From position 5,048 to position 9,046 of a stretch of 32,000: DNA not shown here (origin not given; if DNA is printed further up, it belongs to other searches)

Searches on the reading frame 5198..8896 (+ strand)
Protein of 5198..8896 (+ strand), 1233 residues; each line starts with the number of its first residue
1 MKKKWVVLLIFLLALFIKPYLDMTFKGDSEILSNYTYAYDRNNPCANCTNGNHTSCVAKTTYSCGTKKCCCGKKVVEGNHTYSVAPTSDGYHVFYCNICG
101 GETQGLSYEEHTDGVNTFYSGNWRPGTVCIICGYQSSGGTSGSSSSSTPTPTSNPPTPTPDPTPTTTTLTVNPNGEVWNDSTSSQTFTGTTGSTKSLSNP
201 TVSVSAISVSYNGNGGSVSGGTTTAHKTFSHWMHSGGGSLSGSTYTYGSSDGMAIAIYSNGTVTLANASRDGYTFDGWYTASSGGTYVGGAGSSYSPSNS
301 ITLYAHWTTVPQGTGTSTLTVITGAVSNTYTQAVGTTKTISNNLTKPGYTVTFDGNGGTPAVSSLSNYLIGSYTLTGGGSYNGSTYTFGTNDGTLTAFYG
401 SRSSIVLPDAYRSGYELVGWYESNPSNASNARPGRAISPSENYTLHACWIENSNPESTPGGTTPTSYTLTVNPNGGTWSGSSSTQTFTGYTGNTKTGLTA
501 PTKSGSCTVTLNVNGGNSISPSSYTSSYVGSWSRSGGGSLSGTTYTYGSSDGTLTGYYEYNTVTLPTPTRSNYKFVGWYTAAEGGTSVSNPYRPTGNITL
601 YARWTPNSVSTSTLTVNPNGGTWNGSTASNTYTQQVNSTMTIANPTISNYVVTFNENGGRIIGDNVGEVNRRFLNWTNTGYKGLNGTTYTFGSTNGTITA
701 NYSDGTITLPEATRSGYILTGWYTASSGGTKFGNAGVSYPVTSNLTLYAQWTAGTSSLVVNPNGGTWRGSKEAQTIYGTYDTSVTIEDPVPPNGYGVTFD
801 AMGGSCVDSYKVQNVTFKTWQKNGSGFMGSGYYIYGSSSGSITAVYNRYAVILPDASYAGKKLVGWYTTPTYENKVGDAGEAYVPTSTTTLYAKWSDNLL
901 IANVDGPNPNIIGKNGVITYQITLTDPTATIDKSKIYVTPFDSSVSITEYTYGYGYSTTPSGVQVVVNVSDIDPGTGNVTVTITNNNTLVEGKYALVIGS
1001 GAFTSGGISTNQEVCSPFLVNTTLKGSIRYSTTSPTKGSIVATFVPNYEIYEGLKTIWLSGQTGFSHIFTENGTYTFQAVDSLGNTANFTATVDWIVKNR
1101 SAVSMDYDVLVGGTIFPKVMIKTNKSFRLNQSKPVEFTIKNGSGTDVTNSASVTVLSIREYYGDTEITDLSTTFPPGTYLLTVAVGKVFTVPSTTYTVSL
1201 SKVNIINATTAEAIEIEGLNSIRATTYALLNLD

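Call 9: search_protein_families(library=pfam, proteins=[window:5198-8896:+], max_evalue=0.01)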
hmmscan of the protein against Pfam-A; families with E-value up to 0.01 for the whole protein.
window:5198-8896:+ (1233 aa): 1 family
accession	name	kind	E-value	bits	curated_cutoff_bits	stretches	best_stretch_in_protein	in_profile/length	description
PF09479.16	Flg_new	-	1.4e-38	131.3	27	5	546-602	4-64/65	Listeria-Bacteroides repeat domain (List_Bact_rpt)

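Call 12: search_protein_families(library=ncbifam, proteins=[window:5198-8896:+], max_evalue=0.01)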
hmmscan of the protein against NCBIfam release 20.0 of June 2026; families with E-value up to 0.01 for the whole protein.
window:5198-8896:+ (1233 aa): 2 families
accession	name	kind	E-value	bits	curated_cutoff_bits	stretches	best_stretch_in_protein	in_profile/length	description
TIGR02543.1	List_Bact_rpt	repeat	8.3e-18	64.5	20.95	3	568-607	1-43/44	TIGR02543 family repeat protein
NF033188.1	internalin_H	exception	9.7e-12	44.3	1050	2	712-799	372-449/548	InlH/InlC2 family class 1 internalin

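Call 16: find_homologous_proteins(query=window:5198-8896:+, max_evalue=0.001)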
Query window:5198-8896:+ (1233 aa): 963 proteins with E <= 0.001 among 8000 candidates; the best 120 are listed.
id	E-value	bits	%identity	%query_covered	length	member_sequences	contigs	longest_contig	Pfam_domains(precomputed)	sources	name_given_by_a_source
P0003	0.0e+0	2723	100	100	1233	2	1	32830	PF09479.17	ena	-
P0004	5.7e-220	751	35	59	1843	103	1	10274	PF09479.17,PF00404.25,PF18998.7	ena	-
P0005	1.4e-217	744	38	59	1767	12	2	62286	PF09479.17,PF18998.7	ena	-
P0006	8.9e-212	724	39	35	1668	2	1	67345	PF09479.17,PF18998.7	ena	-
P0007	2.8e-210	719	41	51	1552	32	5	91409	PF09479.17,PF00404.25,PF18998.7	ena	-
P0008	3.9e-210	719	45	59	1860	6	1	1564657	PF09479.17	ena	-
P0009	2.4e-207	710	42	59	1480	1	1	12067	PF09479.17,PF00404.25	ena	-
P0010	1.3e-200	687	36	59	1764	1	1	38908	PF09479.17,PF00404.25,PF18998.7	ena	-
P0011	5.3e-200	685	36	59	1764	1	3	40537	PF09479.17,PF00404.25,PF18998.7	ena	-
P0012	2.2e-199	683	36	59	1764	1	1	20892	PF09479.17,PF00404.25,PF18998.7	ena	-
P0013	7.2e-199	682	41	59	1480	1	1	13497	PF09479.17,PF00404.25,PF18998.7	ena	-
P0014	2.8e-193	663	46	60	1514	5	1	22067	PF09479.17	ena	-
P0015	3.3e-186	640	38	65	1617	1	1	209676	PF09479.17,PF00404.25,PF18998.7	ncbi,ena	-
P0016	5.3e-186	639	38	65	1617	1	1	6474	PF09479.17,PF00404.25,PF18998.7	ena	-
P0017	1.0e-185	638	38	65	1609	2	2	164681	PF09479.17,PF00404.25,PF18998.7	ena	-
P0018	1.3e-185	638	38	65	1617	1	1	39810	PF09479.17,PF00404.25,PF18998.7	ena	-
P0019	1.6e-185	637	38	65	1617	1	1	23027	PF09479.17,PF00404.25,PF18998.7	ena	-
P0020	1.7e-185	637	38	65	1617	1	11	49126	PF09479.17,PF00404.25,PF18998.7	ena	-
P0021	2.1e-185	637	38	65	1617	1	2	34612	PF09479.17,PF00404.25,PF18998.7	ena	-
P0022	2.4e-185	637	38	65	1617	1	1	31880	PF09479.17,PF00404.25,PF18998.7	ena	-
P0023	2.5e-185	637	39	61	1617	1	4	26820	PF09479.17,PF00404.25,PF18998.7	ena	-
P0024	2.9e-185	636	38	65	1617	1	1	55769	PF09479.17,PF00404.25,PF18998.7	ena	-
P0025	1.6e-184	634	38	65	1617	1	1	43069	PF09479.17,PF00404.25,PF18998.7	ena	-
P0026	9.3e-184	632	37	65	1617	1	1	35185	PF09479.17,PF00404.25,PF18998.7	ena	-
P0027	1.6e-182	627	38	65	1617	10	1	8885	PF09479.17,PF00404.25,PF18998.7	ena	-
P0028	3.8e-182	626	38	61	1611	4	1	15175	PF09479.17,PF00404.25,PF18998.7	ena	-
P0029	3.8e-177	610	38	62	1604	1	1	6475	PF09479.17,PF13685.13,PF00404.25,PF18998.7,PF00465.26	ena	-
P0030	1.4e-174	601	38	62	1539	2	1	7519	PF09479.17,PF00404.25,PF18998.7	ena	-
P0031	1.3e-171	591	37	63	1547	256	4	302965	PF09479.17,PF00404.25,PF18998.7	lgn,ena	-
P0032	2.8e-171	590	37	62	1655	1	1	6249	PF17127.11,PF09479.17,PF00404.25,PF18998.7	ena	-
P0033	1.8e-168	581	33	62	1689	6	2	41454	PF09479.17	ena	-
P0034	1.3e-160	555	41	53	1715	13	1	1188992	PF09479.17,PF18998.7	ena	-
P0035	2.9e-157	544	40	56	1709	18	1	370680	PF09479.17,PF18998.7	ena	-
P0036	3.2e-157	544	39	59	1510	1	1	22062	PF09479.17,PF18998.7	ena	-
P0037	1.5e-153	531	40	51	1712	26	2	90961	PF09479.17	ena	-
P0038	2.9e-148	514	38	59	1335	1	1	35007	PF09479.17,PF18998.7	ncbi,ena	-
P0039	1.3e-147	512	37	60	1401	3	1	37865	PF09479.17,PF00404.25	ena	-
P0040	7.4e-146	506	38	60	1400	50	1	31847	PF09479.17,PF00404.25,PF18998.7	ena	-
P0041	9.1e-144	499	37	60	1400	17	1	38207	PF09479.17,PF00404.25,PF18998.7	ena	-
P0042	2.1e-142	495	40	51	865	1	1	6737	PF09479.17,PF18998.7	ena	-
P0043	4.3e-142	493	39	59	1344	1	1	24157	PF09479.17,PF18998.7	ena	-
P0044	1.1e-141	492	37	51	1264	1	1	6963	PF09479.17,PF00404.25,PF18998.7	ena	-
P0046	6.9e-140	486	37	51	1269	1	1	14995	PF09479.17,PF00404.25,PF18998.7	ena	-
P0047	1.2e-139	485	37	51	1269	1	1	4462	PF09479.17,PF00404.25,PF18998.7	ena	-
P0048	1.9e-139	485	37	51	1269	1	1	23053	PF09479.17,PF00404.25,PF18998.7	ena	-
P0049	7.1e-138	480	42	51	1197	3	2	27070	PF09479.17,PF00404.25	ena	-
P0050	2.3e-137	478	38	59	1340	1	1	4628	PF09479.17,PF18998.7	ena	-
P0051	4.3e-136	474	37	59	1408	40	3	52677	PF09479.17,PF00404.25,PF18998.7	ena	-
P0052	1.5e-135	472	39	51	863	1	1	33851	PF09479.17,PF18998.7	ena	-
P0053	3.2e-128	448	40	49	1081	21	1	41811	PF09479.17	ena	-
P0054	2.0e-127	445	36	60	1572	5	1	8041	PF09479.17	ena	-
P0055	2.6e-127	445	35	62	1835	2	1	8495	PF09479.17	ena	-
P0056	3.0e-126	441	39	53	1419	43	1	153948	PF09479.17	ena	-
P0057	6.6e-126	440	36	46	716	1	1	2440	PF09479.17,PF18998.7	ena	-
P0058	8.7e-126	439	39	53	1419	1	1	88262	PF09479.17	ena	-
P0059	1.6e-124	435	39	51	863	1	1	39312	PF09479.17,PF18998.7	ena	-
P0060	2.6e-123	431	38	60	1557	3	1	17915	PF09479.17,PF18998.7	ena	-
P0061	3.3e-123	431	39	51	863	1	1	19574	PF09479.17,PF18998.7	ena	-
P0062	8.3e-123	430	38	60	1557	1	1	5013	PF09479.17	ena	-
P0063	1.1e-122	429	38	60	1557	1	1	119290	PF09479.17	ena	-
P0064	2.0e-122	428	38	60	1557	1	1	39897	PF09479.17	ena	-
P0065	2.1e-122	428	37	59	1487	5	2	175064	PF09479.17,PF18998.7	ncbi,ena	-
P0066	2.9e-122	428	39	53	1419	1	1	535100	PF09479.17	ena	-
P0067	5.1e-122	427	38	60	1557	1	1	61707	PF09479.17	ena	-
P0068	7.6e-121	423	38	60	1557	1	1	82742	PF09479.17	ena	-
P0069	7.8e-121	423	38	60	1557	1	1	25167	PF09479.17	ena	-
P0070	9.2e-121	423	38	60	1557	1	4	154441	PF09479.17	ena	-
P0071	1.0e-120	423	38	60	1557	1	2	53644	PF09479.17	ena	-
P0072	1.1e-120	423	38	60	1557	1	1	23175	PF09479.17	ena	-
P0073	1.3e-120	422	38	60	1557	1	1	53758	PF09479.17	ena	-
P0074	1.8e-120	422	38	60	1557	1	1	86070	PF09479.17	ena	-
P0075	2.7e-120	421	40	52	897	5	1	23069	PF09479.17,PF18998.7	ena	-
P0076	3.5e-120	421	38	60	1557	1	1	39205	PF09479.17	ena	-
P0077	2.1e-119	418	38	60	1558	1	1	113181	PF09479.17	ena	-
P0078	3.4e-119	418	38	60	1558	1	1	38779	PF09479.17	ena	-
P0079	1.5e-117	412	39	51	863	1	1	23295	PF09479.17,PF18998.7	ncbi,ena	-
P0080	1.9e-117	412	39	51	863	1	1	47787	PF09479.17,PF18998.7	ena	-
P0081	9.4e-117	410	38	53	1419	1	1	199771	PF09479.17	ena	-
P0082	2.4e-116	408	39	51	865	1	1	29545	PF09479.17,PF18998.7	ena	-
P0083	1.1e-115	406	40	51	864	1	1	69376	PF09479.17,PF18998.7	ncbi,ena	-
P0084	3.7e-114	401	39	51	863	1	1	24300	PF09479.17,PF18998.7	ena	-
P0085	4.3e-109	384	41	33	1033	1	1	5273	PF09479.17,PF18998.7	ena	-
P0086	9.8e-106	373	32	59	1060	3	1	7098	PF09479.17,PF18998.7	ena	-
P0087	3.3e-105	371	41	36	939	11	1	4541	PF09479.17,PF18998.7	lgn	-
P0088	1.0e-104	370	33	50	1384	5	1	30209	PF09479.17,PF00404.25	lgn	-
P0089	8.6e-102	360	35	52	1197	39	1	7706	PF09479.17,PF18998.7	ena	-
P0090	4.9e-101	358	36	55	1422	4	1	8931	PF09479.17,PF18998.7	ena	-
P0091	2.1e-100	355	34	45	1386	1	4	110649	PF09479.17,PF00404.25,PF18998.7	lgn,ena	-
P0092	3.7e-100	355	37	48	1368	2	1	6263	PF09479.17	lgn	-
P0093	4.6e-97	344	40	36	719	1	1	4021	PF09479.17,PF18998.7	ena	-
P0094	5.8e-96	341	40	36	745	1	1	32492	PF09479.17,PF18998.7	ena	-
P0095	7.0e-96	340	40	36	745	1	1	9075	PF09479.17,PF18998.7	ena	-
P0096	2.7e-95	338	42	35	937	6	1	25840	PF09479.17,PF18998.7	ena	-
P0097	4.9e-95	338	38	51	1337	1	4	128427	PF09479.17,PF08239.18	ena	-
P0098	7.8e-95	337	28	55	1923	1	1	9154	PF09479.17,PF18998.7,PF21798.3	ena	-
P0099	1.5e-94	336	33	45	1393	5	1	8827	PF09479.17,PF00404.25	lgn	-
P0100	1.7e-94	336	41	36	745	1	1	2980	PF09479.17,PF18998.7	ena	-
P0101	7.3e-94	334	33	53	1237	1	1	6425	PF09479.17,PF18998.7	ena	-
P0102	7.7e-94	334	35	53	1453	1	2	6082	PF09479.17,PF08239.18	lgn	-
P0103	8.0e-94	334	38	44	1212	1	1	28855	PF09479.17,PF18998.7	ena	-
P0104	9.1e-94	333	40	36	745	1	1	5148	PF09479.17,PF18998.7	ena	-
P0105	1.4e-93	333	40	36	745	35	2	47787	PF09479.17,PF18998.7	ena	-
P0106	1.5e-93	333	34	53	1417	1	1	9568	PF09479.17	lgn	-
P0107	2.3e-93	332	39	51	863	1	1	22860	PF09479.17,PF18998.7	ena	-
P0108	5.5e-93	331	33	53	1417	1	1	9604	PF09479.17,PF18998.7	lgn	-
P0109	8.5e-93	330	39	51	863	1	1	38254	PF09479.17,PF18998.7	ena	-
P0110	9.3e-93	330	40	51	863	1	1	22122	PF09479.17,PF18998.7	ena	-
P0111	1.1e-92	330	40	51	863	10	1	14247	PF09479.17,PF18998.7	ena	-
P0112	1.4e-92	329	39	51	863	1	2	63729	PF09479.17,PF18998.7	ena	-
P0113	1.6e-92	329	41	51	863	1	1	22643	PF09479.17,PF18998.7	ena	-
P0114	2.0e-92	329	39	51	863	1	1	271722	PF09479.17,PF18998.7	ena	-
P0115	3.6e-92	328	39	51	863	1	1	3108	PF09479.17,PF18998.7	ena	-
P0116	3.6e-92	328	39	51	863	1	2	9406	PF09479.17,PF18998.7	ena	-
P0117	3.8e-92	328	40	51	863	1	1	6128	PF09479.17,PF18998.7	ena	-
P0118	4.1e-92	328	40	51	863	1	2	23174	PF09479.17,PF18998.7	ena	-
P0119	4.2e-92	328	39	51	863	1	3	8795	PF09479.17,PF18998.7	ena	-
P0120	4.3e-92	328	33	53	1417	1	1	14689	PF09479.17,PF18998.7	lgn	-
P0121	5.5e-92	328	33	56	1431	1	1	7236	PF09479.17,PF18998.7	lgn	-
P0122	6.2e-92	327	40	51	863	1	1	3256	PF09479.17,PF18998.7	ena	-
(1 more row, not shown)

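Call 30: search_protein_families(library=phrogs, proteins=[window:5198-8896:+], max_evalue=0.01)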
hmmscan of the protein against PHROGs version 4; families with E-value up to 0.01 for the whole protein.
window:5198-8896:+ (1233 aa): 0 families

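Call 80: search_solved_structures(query=window:5198-8896:+, max_evalue=0.01)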
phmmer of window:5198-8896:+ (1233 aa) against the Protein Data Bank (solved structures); distinct sequences matched with E-value up to 0.01: 3.
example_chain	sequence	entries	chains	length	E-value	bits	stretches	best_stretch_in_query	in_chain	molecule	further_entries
2y5p_A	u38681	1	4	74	0.00074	20.6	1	694-753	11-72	INTERNALIN B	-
1m9s_A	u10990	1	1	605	0.0012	19.9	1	694-761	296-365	Internalin B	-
2y5q_A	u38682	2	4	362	0.0097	16.9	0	694-753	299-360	INTERNALIN B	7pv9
